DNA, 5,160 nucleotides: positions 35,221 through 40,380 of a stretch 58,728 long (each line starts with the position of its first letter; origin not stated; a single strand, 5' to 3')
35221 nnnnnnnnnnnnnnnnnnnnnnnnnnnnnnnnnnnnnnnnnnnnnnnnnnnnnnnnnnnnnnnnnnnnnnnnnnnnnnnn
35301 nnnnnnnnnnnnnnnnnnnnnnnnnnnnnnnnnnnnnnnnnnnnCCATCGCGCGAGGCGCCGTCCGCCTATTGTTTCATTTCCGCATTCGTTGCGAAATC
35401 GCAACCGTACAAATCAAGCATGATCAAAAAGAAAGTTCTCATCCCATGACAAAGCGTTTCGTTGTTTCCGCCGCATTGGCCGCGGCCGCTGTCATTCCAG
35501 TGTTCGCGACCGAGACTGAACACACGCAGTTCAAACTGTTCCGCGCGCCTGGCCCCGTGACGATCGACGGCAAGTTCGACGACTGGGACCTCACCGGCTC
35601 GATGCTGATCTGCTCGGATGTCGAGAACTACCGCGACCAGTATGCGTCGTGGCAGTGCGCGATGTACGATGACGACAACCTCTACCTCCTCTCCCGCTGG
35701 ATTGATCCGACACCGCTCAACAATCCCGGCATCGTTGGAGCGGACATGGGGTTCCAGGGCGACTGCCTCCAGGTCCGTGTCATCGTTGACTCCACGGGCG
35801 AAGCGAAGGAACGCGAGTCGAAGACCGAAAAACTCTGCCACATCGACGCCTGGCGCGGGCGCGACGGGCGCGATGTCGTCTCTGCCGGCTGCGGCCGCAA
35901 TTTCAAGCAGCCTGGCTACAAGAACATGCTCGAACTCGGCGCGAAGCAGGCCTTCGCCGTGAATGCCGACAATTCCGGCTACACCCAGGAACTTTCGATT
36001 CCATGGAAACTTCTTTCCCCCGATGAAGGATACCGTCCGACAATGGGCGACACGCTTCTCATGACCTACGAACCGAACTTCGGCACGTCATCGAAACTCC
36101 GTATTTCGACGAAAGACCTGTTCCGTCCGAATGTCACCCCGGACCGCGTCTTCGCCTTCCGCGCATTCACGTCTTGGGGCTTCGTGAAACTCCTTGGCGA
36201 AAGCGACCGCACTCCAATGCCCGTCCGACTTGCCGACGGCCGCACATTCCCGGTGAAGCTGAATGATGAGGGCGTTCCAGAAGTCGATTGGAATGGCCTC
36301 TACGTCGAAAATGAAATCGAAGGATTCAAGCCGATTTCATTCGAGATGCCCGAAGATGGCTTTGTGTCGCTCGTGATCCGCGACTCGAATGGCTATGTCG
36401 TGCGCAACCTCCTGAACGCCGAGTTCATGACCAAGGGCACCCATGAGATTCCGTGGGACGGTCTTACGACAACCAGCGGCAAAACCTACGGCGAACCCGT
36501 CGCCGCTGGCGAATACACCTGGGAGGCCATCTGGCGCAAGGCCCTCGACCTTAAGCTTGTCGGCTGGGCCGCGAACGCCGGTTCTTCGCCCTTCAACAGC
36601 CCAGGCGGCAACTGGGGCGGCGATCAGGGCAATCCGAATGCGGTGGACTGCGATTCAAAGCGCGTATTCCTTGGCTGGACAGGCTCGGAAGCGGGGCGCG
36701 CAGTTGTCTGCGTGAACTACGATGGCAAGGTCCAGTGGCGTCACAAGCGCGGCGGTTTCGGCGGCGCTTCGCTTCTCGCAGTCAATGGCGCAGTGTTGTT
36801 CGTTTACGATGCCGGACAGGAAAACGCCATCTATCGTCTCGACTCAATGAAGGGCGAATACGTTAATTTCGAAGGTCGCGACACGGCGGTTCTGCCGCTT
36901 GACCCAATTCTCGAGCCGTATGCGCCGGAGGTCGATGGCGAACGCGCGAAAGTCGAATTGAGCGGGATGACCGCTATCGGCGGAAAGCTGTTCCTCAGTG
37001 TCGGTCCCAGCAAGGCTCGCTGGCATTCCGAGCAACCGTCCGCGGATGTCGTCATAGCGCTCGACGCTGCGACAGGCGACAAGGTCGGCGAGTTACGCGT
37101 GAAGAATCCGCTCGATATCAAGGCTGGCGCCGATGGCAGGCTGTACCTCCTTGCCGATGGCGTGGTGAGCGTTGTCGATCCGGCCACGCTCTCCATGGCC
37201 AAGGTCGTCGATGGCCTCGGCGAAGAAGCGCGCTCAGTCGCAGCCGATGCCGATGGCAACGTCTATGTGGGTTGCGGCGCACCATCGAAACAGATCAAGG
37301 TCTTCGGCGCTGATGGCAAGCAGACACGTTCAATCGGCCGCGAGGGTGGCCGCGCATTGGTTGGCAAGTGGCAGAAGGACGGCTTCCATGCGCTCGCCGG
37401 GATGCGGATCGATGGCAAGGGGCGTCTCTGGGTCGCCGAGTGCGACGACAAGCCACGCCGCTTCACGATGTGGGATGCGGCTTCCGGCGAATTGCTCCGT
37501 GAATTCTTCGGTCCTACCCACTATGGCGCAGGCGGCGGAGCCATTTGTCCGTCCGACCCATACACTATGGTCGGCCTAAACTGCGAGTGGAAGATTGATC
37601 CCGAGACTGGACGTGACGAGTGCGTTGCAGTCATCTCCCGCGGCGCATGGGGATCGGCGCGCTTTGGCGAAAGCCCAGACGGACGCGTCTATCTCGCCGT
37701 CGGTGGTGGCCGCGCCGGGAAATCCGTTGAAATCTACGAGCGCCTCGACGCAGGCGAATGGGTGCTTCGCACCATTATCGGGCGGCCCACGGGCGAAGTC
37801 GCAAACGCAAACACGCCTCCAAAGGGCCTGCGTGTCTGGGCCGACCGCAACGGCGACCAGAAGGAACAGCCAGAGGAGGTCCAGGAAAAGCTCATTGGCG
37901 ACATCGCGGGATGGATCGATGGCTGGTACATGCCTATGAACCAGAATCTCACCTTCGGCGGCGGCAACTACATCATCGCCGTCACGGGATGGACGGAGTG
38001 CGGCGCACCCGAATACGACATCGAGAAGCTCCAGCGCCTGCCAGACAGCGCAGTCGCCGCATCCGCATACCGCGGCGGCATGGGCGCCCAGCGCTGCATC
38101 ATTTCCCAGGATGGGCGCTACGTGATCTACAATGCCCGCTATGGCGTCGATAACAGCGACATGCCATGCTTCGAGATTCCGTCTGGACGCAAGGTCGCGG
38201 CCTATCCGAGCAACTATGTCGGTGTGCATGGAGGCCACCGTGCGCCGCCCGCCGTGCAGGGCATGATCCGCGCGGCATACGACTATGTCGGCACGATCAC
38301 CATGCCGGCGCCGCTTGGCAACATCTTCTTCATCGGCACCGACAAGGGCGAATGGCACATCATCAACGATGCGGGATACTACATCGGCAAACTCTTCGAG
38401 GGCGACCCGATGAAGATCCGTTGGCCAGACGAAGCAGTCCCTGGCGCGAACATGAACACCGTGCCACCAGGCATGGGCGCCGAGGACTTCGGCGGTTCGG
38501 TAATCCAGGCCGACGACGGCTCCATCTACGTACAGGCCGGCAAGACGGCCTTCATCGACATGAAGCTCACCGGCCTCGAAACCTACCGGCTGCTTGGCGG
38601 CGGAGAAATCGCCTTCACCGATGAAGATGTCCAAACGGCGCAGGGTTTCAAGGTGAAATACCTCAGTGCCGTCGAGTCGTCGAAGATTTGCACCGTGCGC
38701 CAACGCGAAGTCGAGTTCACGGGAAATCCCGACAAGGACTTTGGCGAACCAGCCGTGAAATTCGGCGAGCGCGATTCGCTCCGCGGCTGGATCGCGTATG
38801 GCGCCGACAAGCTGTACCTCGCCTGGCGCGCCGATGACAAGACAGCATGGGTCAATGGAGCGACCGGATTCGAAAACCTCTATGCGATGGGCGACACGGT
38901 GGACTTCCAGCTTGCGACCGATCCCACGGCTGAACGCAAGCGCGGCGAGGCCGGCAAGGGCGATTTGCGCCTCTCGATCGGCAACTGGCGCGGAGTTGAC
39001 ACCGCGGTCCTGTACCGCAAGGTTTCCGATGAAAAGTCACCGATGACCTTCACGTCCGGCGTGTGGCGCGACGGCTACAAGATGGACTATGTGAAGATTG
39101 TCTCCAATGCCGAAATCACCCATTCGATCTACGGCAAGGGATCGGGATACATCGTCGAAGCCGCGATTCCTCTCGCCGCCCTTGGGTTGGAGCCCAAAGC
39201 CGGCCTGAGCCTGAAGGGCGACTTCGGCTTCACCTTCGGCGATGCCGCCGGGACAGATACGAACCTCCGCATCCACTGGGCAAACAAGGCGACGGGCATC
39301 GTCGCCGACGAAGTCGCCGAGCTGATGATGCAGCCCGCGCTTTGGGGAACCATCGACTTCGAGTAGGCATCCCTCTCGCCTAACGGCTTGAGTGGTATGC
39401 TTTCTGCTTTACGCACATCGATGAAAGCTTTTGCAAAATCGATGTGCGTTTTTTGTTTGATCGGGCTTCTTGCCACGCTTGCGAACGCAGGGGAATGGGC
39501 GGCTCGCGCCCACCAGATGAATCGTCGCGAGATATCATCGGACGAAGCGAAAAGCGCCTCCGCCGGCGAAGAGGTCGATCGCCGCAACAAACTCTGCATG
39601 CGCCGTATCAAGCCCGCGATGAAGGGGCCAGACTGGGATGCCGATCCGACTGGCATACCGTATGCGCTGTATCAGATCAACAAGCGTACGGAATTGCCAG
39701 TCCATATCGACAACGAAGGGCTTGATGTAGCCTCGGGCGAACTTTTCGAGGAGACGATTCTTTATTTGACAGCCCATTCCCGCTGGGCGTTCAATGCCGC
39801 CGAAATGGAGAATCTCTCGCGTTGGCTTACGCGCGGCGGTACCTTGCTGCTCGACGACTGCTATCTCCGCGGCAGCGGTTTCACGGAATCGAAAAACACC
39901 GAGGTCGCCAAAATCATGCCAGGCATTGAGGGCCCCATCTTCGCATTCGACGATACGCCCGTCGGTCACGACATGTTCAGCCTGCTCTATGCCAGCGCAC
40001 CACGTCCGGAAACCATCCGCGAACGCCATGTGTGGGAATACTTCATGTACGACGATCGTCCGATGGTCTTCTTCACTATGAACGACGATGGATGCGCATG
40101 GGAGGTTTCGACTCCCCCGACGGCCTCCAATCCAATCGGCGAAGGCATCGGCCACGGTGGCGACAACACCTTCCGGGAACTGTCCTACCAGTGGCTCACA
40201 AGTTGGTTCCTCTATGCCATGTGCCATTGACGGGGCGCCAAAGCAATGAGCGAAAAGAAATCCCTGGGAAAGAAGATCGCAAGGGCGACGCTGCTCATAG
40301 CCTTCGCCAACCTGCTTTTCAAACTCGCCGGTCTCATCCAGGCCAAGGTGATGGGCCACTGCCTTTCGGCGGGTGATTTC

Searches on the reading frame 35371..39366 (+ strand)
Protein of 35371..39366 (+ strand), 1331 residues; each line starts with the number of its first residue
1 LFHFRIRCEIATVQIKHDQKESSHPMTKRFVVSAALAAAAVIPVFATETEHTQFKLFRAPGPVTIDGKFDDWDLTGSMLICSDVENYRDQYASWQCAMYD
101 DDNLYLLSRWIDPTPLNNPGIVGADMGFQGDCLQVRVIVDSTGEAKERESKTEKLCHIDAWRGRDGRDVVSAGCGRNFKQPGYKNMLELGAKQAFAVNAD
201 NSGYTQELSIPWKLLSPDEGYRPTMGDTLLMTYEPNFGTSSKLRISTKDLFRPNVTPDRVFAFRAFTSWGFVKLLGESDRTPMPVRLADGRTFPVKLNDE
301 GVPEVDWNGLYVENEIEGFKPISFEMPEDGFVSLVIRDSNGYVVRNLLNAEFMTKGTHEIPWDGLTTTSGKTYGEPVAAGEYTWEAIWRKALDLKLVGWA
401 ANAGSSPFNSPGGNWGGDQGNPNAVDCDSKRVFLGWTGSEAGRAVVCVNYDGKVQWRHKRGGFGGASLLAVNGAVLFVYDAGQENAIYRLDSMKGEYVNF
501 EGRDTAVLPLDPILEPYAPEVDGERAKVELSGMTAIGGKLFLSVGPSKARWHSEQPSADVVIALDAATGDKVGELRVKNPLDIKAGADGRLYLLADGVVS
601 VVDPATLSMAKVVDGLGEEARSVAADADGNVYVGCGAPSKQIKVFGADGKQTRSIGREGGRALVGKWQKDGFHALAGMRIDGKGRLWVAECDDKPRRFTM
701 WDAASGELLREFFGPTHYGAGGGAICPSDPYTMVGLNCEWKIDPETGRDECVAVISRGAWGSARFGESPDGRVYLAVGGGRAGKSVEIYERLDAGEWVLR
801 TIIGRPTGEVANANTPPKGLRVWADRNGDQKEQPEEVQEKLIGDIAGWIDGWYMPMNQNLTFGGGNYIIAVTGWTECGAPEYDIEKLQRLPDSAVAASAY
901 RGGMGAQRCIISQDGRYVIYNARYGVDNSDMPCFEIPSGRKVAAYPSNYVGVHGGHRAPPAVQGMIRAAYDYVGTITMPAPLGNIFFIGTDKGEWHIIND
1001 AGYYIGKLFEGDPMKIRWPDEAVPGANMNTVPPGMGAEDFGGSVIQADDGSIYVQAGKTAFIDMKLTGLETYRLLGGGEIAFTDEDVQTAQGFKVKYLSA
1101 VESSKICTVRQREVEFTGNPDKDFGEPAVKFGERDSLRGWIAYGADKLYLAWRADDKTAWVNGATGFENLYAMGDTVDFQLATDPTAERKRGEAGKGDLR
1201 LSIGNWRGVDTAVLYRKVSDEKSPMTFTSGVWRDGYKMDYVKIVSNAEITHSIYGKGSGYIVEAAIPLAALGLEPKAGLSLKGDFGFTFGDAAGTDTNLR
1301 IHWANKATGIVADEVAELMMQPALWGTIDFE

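Call 25: search_protein_families(library=pfam, proteins=[window:35371-39366:+], max_evalue=0.001)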
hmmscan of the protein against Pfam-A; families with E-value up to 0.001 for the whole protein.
window:35371-39366:+ (1331 aa): 3 families
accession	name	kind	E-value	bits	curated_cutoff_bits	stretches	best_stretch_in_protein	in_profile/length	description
PF06452.16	CBM9_1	-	1.1e-05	25.9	23.4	0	1242-1303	103-163/185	Carbohydrate family 9 binding domain-like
PF13860.13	FlgD_ig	-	0.00032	21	27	0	321-385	11-72/79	FlgD Ig-like domain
PF13360.13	PQQ_2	-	0.00052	20.2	27.6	0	424-498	30-96/233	Outer membrane protein assembly factor BamB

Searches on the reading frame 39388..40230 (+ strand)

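Call 25: search_protein_families(library=pfam, proteins=[window:39388-40230:+], max_evalue=0.001)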
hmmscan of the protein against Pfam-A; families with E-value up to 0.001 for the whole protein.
window:39388-40230:+ (280 aa): 1 family
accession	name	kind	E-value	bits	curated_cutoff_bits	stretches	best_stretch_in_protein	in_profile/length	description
PF13709.12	DUF4159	-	2.7e-24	86.3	25.9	1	79-245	8-179/202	Domain of unknown function (DUF4159)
